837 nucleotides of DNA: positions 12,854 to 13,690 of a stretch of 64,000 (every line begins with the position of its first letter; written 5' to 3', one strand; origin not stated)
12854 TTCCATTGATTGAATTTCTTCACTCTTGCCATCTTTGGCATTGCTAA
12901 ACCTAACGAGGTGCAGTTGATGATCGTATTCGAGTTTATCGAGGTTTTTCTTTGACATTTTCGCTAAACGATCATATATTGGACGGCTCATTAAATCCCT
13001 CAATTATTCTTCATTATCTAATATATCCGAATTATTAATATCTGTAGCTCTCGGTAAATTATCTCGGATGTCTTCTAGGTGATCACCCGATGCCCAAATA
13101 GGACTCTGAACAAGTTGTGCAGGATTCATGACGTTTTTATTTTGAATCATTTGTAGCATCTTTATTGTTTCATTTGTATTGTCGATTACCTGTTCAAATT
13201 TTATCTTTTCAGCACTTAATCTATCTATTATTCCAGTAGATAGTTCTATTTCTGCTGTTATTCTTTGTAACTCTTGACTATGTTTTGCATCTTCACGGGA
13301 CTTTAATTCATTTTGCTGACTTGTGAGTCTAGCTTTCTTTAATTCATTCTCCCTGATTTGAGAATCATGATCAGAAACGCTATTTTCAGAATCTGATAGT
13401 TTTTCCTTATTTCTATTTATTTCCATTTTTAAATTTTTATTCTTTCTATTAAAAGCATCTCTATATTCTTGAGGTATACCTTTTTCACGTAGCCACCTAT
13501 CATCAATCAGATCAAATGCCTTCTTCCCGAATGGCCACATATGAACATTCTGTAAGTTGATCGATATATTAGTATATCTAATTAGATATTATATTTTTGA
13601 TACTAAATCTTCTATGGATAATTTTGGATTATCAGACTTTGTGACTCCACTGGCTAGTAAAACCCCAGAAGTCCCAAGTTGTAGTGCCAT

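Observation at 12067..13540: Three translationally coupled small coiled-coil proteins with ESCRT-III/Snf7-like hallmarks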

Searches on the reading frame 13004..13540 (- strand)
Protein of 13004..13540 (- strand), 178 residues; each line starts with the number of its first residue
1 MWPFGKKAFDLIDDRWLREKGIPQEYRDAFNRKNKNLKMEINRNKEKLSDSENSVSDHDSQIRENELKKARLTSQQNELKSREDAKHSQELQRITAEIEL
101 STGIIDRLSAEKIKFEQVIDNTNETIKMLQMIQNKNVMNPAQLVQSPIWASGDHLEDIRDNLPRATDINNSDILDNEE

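Call 3: search_protein_families(library=pfam, proteins=[window:13004-13540:-], max_evalue=10)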
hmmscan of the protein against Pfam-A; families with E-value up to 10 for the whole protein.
window:13004-13540:- (178 aa): 4 families
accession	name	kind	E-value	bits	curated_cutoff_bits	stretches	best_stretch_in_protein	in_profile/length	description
PF04012.17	PspA_IM30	-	0.048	13.7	33.9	1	32-102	91-162/220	PspA/IM30 family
PF15233.11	SYCE1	-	0.15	12.5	27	1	87-134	24-71/152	Synaptonemal complex central element protein 1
PF10153.14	Efg1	-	1.5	9.7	25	1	15-97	10-92/113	rRNA-processing protein Efg1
PF17675.6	APG6_N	-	4.3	8.2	45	1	31-93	36-100/132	Apg6 coiled-coil region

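Call 4: search_protein_families(library=ncbifam, proteins=[window:13004-13540:-], max_evalue=10)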
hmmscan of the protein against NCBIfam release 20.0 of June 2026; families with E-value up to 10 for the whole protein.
window:13004-13540:- (178 aa): 2 families
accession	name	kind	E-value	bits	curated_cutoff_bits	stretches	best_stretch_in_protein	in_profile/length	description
TIGR01843.1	type_I_hlyD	subfamily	0.0027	16.8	208.65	1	31-144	87-198/422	HlyD family type I secretion periplasmic adaptor subunit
TIGR02169.1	SMC_prok_A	equivalog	0.018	12.7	729.4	1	27-124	733-827/1165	chromosome segregation protein SMC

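Call 5: find_homologous_proteins(query=window:13004-13540:-, max_evalue=0.01)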
Query window:13004-13540:- (178 aa): 19 proteins with E <= 0.01 among 142 candidates.
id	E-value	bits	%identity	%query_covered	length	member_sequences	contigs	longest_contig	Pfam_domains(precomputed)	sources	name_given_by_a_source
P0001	7.2e-100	350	92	100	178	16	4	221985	-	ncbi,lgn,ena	-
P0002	4.7e-92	324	87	100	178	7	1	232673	-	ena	-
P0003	2.4e-83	296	76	100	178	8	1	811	-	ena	-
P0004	8.1e-83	294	76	100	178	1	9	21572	-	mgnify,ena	mgnify:FL=1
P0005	1.1e-82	294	74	100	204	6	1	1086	-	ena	-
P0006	1.5e-82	293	75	100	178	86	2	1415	-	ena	-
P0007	3.8e-82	292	76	100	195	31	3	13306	-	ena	-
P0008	2.4e-81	289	74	100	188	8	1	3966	-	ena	-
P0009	3.8e-79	282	72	100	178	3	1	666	-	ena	-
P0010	1.2e-78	281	74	100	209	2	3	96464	-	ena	-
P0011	1.9e-78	280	76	94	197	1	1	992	-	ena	-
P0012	4.0e-69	250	64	100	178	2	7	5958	-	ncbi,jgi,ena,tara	tara:strand:- start:331 stop:867 length:537 start_codon:yes stop_codon:yes gene_type:complete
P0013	3.7e-66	240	63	100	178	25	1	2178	-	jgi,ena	-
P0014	2.1e-63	231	93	67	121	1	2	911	-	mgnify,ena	mgnify:FL=1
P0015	1.2e-61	225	74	79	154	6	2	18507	-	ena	-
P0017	1.2e-55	206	56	99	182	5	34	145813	-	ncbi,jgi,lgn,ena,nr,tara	ncbi:MAG: hypothetical protein CMB66_02100 [Euryarchaeota archaeon]|nr:hypothetical protein [Euryarc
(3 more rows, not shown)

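Call 7: find_encoding_contigs(protein=P0017, flank=6000, max_places=4)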
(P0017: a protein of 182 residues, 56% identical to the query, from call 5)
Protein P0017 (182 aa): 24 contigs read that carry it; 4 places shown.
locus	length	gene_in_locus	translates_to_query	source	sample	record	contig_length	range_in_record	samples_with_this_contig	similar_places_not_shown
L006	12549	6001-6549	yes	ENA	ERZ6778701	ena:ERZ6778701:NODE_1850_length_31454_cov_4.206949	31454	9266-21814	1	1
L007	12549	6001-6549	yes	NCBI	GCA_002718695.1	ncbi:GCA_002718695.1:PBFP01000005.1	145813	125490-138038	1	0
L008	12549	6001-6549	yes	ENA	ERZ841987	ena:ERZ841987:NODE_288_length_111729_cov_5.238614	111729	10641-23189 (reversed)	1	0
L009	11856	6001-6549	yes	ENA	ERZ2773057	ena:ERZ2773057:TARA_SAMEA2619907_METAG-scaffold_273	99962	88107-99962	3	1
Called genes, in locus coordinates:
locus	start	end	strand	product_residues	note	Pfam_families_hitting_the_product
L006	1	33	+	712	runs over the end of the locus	PF01702:TGT, PF14810:TGT_C2 (faint), PF01472:PUA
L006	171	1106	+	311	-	PF00005:ABC_tran, PF13476:AAA_23 (weak), PF13304:AAA_21 (faint), PF13732:DrrA1-3_C (weak)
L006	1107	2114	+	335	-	PF12679:ABC2_membrane_2, PF13346:ABC2_membrane_5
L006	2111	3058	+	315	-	PF00005:ABC_tran, PF13304:AAA_21 (faint)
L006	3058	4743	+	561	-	PF12679:ABC2_membrane_2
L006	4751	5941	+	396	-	-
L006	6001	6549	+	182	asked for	-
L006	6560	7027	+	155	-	-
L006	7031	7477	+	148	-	-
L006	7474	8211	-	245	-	-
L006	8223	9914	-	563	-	-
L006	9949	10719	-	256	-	PF13672:PP2C_2 (faint)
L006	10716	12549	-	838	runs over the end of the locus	-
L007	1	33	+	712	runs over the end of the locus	PF01702:TGT, PF14810:TGT_C2 (faint), PF01472:PUA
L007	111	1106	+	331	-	PF13476:AAA_23 (weak), PF00005:ABC_tran, PF13304:AAA_21 (faint), PF13732:DrrA1-3_C (weak)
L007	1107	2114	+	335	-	PF12679:ABC2_membrane_2, PF13346:ABC2_membrane_5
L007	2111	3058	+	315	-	PF00005:ABC_tran, PF13304:AAA_21 (faint)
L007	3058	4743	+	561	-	PF12679:ABC2_membrane_2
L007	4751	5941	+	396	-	-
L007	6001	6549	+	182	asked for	-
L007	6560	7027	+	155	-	-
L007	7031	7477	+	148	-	-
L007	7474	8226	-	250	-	-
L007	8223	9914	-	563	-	-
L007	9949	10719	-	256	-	PF13672:PP2C_2 (faint)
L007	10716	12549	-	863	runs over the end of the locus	-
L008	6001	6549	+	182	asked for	-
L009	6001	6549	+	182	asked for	-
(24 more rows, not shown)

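Call 8: find_encoding_contigs(protein=P0012, flank=6000, max_places=3)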
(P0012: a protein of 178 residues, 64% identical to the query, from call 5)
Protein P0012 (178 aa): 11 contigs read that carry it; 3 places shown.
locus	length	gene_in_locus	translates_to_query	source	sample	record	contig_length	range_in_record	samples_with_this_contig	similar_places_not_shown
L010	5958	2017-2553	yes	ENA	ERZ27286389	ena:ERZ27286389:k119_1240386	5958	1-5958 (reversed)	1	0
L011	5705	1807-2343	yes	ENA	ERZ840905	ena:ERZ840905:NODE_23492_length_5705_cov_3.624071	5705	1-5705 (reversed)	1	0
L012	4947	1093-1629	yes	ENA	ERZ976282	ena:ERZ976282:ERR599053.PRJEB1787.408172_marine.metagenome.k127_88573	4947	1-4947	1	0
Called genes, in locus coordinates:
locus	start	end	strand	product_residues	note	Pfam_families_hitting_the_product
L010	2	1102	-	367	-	?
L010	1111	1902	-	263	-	-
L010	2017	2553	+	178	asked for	-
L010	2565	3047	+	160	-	-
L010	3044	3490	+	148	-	-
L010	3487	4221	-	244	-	-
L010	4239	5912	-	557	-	-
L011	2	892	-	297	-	?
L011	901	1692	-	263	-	-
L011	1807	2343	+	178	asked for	-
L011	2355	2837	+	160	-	-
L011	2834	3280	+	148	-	-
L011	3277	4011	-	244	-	-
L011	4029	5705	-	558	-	?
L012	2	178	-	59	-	?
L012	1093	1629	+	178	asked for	-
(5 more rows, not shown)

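Call 9: find_encoding_contigs(protein=P0010, flank=6000, max_places=2)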
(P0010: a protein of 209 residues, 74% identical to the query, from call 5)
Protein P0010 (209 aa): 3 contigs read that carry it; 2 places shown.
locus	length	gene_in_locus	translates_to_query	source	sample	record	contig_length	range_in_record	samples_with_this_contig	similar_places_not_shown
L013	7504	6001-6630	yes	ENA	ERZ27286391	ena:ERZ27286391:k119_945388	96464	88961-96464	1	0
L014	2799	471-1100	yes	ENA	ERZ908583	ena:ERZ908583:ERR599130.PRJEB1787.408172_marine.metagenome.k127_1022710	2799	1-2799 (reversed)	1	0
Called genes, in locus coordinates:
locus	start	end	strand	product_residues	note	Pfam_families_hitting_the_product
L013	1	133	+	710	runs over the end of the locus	PF01702:TGT, PF14810:TGT_C2, PF01472:PUA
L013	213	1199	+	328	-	PF13476:AAA_23 (weak), PF00005:ABC_tran, PF13304:AAA_21 (faint), PF13732:DrrA1-3_C (weak)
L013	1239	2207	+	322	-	PF12730:ABC2_membrane_4 (weak), PF10920:DUF2705 (faint), PF12679:ABC2_membrane_2, PF13346:ABC2_membrane_5 (weak)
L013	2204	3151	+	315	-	PF00005:ABC_tran, PF13304:AAA_21 (faint)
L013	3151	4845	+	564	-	PF12679:ABC2_membrane_2 (weak)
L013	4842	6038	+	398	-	-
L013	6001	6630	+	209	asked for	-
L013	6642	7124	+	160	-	-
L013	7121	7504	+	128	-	?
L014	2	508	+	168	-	?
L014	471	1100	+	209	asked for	-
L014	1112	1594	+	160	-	-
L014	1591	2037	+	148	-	-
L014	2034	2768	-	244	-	-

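Call 17: search_solved_structures(query=A1, max_evalue=10)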
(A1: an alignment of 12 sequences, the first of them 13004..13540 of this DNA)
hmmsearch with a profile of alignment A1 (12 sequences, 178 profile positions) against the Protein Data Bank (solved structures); distinct sequences matched with E-value up to 10: 13.
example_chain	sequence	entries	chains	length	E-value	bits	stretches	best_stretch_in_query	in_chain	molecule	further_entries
3fpp_A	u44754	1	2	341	0.17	15.1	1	43-129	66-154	Macrolide-specific efflux protein macA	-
9i7s_K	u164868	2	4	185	0.29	14.3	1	25-96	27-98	Tom20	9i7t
5nik_D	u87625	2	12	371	0.3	14.3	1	43-129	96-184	Macrolide export protein MacA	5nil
4zry_A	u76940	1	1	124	0.48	13.6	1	30-111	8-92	Keratin, type I cytoskeletal 10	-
9qgy_G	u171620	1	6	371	0.48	13.6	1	43-129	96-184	Macrolide export protein MacA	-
9o19_X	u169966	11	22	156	0.63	13.2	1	20-120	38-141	ATP synthase subunit b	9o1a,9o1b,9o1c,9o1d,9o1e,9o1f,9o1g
6uui_X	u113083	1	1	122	0.67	13.2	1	30-111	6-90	Keratin, type I cytoskeletal 10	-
7nx0_D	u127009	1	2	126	1.1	12.5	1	93-131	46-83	Nb3.16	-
3zuk_A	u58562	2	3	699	1.6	12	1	9-94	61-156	ENDOPEPTIDASE, PEPTIDASE FAMILY M13 | Probable zinc metalloprotease Zmp1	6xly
7k1v_A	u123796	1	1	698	1.6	11.9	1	9-94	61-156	Zinc metalloprotease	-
5djn_A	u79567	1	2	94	2.1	11.5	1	32-101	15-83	Kinesin-like protein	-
9mn4_A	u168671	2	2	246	8.4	9.6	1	13-77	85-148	Transcription factor A, mitochondrial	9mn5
4hse_A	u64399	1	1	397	9.3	9.4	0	7-112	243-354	Chaperone protein ClpB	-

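Call 26: find_encoding_contigs(protein=P0001, flank=8000, max_places=2)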
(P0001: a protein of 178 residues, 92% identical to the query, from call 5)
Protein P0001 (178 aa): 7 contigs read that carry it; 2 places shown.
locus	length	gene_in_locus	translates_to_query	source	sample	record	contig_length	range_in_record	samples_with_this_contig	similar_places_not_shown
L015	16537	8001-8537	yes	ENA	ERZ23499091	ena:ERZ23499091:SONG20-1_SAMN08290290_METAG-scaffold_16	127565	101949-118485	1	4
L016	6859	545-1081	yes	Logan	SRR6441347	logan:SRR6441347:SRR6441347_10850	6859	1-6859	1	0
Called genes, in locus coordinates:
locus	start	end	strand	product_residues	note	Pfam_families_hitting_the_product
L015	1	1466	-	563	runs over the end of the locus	PF02463:SMC_N (faint), PF00005:ABC_tran, PF13304:AAA_21 (faint), PF00005:ABC_tran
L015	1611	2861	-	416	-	PF00494:SQS_PSY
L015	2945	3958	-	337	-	PF00494:SQS_PSY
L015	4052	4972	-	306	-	PF02629:CoA_binding, PF00549:Ligase_CoA, PF13607:Succ_CoA_lig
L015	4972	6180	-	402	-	PF08442:ATP-grasp_2, PF24948:Citrate_synth_N, PF00549:Ligase_CoA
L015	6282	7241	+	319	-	PF00483:NTP_transferase, PF12804:NTP_transf_3, PF24894:Hexapep_GlmU (weak), PF25084:LbH_EIF2B, PF25087:GMPPB_C (weak)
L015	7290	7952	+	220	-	PF00121:TIM, PF05690:ThiG (weak)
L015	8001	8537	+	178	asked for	-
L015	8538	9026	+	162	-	-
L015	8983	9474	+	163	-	-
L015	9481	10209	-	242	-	-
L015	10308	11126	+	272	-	PF03976:PPK2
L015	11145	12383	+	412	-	PF26178:Rv2075c_cat, PF26146:PI-PLC_X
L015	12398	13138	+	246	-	PF08032:SpoU_sub_bind (faint), PF00588:SpoU_methylase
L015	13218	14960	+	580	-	PF04412:AcnX, PF28403:AcnX_2nd, PF28406:AcnX_3rd, PF01989:AcnX_swivel_put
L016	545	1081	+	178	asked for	-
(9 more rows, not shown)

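Call 27: find_encoding_contigs(protein=P0002, flank=8000, max_places=1)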
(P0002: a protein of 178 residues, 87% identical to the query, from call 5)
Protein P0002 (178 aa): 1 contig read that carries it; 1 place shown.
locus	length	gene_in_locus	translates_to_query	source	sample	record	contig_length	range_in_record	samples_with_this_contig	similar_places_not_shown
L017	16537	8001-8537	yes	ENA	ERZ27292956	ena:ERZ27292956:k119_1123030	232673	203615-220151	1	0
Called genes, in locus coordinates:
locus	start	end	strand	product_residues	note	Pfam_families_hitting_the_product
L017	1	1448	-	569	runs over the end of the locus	PF00005:ABC_tran, PF02463:SMC_N (faint), PF13304:AAA_21 (faint), PF00005:ABC_tran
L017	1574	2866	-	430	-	PF00494:SQS_PSY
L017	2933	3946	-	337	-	PF00494:SQS_PSY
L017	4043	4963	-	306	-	PF02629:CoA_binding, PF00549:Ligase_CoA, PF13607:Succ_CoA_lig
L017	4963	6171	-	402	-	PF08442:ATP-grasp_2, PF24948:Citrate_synth_N, PF00549:Ligase_CoA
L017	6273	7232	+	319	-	PF00483:NTP_transferase, PF12804:NTP_transf_3, PF00132:Hexapep (faint), PF24894:Hexapep_GlmU (weak), PF25084:LbH_EIF2B (weak), PF25087:GMPPB_C (weak)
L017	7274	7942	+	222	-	PF00121:TIM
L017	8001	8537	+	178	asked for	-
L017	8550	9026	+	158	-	-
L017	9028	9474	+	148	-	-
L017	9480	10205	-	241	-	-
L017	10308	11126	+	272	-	PF03976:PPK2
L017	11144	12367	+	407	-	PF26178:Rv2075c_cat, PF26146:PI-PLC_X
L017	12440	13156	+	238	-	PF00588:SpoU_methylase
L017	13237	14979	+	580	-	PF04412:AcnX, PF28403:AcnX_2nd, PF28406:AcnX_3rd, PF01989:AcnX_swivel_put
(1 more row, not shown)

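Call 28: find_encoding_contigs(protein=P0004, flank=8000, max_places=2)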
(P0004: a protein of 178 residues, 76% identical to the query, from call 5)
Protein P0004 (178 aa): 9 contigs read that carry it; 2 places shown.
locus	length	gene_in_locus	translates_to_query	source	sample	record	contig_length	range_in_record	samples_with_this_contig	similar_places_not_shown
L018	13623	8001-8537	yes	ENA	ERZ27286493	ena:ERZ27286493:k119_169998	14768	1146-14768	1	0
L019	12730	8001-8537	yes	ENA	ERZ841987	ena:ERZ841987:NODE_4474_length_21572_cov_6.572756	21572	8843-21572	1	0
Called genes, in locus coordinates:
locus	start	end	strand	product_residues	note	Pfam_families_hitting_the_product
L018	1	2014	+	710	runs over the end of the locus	PF01702:TGT, PF14810:TGT_C2, PF01472:PUA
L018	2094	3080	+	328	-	PF00005:ABC_tran, PF13304:AAA_21 (faint), PF13732:DrrA1-3_C (weak)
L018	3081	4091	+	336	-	PF12679:ABC2_membrane_2, PF12730:ABC2_membrane_4 (faint)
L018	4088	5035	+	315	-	PF00005:ABC_tran, PF13304:AAA_21 (faint)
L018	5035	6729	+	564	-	PF12679:ABC2_membrane_2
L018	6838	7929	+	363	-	-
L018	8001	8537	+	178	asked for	-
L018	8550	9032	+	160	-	-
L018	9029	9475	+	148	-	-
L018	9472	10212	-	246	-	-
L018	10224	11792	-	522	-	-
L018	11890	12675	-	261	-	-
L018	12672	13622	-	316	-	?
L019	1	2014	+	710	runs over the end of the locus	PF01702:TGT, PF14810:TGT_C2, PF01472:PUA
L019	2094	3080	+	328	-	PF00005:ABC_tran, PF13304:AAA_21 (faint), PF13732:DrrA1-3_C (weak)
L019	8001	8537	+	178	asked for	-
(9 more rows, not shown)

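Call 57: search_protein_families(library=padloc, proteins=[window:13004-13540:-], max_evalue=1)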
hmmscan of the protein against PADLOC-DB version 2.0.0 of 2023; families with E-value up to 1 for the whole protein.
window:13004-13540:- (178 aa): 2 families
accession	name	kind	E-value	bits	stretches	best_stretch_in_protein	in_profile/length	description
PDLC03862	LmuB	-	0.017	11.4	1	31-136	359-457/643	-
PDLC04547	PDC-M26A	-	0.022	11.3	1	26-138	161-273/724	-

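Call 58: search_protein_families(library=phrogs, proteins=[window:13004-13540:-], max_evalue=1)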
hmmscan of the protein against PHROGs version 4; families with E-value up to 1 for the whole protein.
window:13004-13540:- (178 aa): 2 families
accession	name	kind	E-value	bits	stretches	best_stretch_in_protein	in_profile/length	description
phrog_15002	-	unknown function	0.069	14.2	1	30-144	54-163/183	-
phrog_942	-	DNA, RNA and nucleotide metabolism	0.56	10.5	1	21-139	292-412/501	replication initiation protein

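Call 64: search_protein_families(library=pfam, alignment_id=A1, max_evalue=10)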
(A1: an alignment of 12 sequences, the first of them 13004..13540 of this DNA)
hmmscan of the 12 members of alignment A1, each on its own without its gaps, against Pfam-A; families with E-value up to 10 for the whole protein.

A. member 1, window:13004-13540:- (178 aa): 4 families
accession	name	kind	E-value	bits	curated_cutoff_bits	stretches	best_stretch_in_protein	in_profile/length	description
PF04012.17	PspA_IM30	-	0.048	13.7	33.9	1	32-102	91-162/220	PspA/IM30 family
PF15233.11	SYCE1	-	0.15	12.5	27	1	87-134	24-71/152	Synaptonemal complex central element protein 1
PF10153.14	Efg1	-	1.5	9.7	25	1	15-97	10-92/113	rRNA-processing protein Efg1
PF17675.6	APG6_N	-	4.3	8.2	45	1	31-93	36-100/132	Apg6 coiled-coil region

B. families by the number of members that match (of 12 scanned): 44 families (the first 25 are shown)
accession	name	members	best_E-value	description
PF08702.15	Fib_alpha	8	5.4e-05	Fibrinogen alpha/beta chain family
PF01519.22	DUF16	7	0.59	Protein of unknown function DUF16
PF20492.3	ERM_helical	6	0.08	Ezrin/radixin/moesin, alpha-helical domain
PF17675.6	APG6_N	6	0.61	Apg6 coiled-coil region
PF22752.1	DUF488-N3i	3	0.0025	Inactive DUF488-N3 subclade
PF06391.18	MAT1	3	0.035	CDK-activating kinase assembly factor MAT1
PF05008.21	V-SNARE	3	0.15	Vesicle transport v-SNARE protein N-terminus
PF07888.16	CALCOCO1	2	0.0024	Calcium binding and coiled-coil domain (CALCOCO1) like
PF15233.11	SYCE1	2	0.019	Synaptonemal complex central element protein 1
PF12777.12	MT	2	0.029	Microtubule-binding stalk of dynein motor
PF09729.15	Gti1_Pac2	2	0.04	Gti1/Pac2 family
PF22216.1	Sas-6_C_CC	2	0.059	Spindle assembly abnormal protein 6 homolog, C-terminal coiled coil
PF00884.28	Sulfatase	2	0.19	Sulfatase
PF24580.1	DUF7607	2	0.79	Domain of unknown function (DUF7607)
PF13600.11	DUF4140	2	0.84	N-terminal domain of unknown function (DUF4140)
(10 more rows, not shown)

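Call 81: search_protein_families(library=pfam, proteins=[L007:4751-5941:+, L007:8223-9914:-, L007:9949-10719:-, L007:10716-12548:-], max_evalue=0.01)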
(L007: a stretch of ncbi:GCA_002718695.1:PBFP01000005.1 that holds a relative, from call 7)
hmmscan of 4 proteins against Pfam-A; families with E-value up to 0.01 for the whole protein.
L007:4751-5941:+ (396 aa): 0 families

L007:8223-9914:- (563 aa): 0 families

L007:9949-10719:- (256 aa): 2 families
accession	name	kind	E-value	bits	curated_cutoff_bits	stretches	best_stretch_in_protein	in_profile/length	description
PF13672.11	PP2C_2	-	7.1e-07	29.4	24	1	16-220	3-183/209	Protein phosphatase 2C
PF00481.26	PP2C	-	0.0082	16.3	20.3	0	103-154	95-141/255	Protein phosphatase 2C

L007:10716-12548:- (610 aa): 5 families
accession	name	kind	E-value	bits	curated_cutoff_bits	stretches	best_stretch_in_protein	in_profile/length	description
PF02493.26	MORN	-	1.6e-40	135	22.5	5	112-134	1-23/23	MORN repeat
PF00069.31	Pkinase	-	1.9e-28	100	31.7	1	355-554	10-195/263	Protein kinase domain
PF07714.23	PK_Tyr_Ser-Thr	-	1.1e-17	64.7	23.1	1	357-553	12-201/258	Protein tyrosine and serine/threonine kinase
PF01636.29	APH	-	3.2e-06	27.5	23.2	1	475-503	168-197/239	Phosphotransferase enzyme family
PF03109.22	ABC1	-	7.1e-05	22.5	22.9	1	425-505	143-216/244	ABC1 atypical kinase-like domain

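Call 89: search_protein_families(library=pfam, proteins=[L007:8223-9914:-, L018:10224-11792:-, L010:4239-5912:-], max_evalue=10)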
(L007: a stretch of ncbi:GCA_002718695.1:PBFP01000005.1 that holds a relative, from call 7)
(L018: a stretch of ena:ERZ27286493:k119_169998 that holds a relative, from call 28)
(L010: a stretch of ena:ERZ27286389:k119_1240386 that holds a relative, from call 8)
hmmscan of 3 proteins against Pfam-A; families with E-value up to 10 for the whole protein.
L007:8223-9914:- (563 aa): 1 family
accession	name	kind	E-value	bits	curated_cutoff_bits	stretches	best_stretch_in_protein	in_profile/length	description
PF15273.11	NHS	-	0.058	11.8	27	1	166-337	977-1139/1485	NHS-like protein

L018:10224-11792:- (522 aa): 0 families

L010:4239-5912:- (557 aa): 1 family
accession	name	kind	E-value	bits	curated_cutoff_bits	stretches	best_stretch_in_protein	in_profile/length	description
PF14579.12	HHH_6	-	0.041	14.5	25.6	1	316-377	11-78/90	Helix-hairpin-helix motif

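Call 100: search_solved_structures(query=A8, max_evalue=10)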
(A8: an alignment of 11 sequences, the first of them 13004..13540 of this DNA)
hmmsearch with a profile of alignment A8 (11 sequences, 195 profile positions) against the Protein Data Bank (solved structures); distinct sequences matched with E-value up to 10: 29.
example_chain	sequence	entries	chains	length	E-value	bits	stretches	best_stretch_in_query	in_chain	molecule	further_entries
8glv_Cp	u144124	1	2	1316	0.002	21.4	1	36-122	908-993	WD_REPEATS_REGION domain-containing protein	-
3fpp_A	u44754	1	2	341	0.022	18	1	43-127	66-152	Macrolide-specific efflux protein macA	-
5nik_D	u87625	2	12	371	0.026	17.8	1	43-127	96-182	Macrolide export protein MacA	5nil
5aps_A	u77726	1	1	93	0.051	16.8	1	18-82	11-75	GENERAL CONTROL PROTEIN GCN4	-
7pb8_Q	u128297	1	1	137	0.058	16.6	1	86-183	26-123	Centromere protein Q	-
9qgy_G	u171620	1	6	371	0.076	16.2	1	43-127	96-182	Macrolide export protein MacA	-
6dae_A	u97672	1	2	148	0.094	15.9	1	88-173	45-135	Calmodulin-1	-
4zry_A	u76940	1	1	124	0.11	15.7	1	29-113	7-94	Keratin, type I cytoskeletal 10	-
6uui_X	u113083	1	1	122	0.13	15.5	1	30-113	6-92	Keratin, type I cytoskeletal 10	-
3g7c_A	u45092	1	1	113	0.16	15.2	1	31-109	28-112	Occludin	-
9y6s_6n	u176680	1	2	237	0.17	15.1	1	41-111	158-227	Dynein arm light chain, putative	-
4c7n_B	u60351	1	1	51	0.22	14.7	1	38-76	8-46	SYNTHETIC ALPHA-HELIX, IM10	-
4hse_A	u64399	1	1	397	0.28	14.4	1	49-134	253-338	Chaperone protein ClpB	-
6pfp_A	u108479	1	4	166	0.32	14.2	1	26-77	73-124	Myosin-7 fused to GP7 and EB1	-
1wpa_A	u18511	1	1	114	0.43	13.8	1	32-109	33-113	Occludin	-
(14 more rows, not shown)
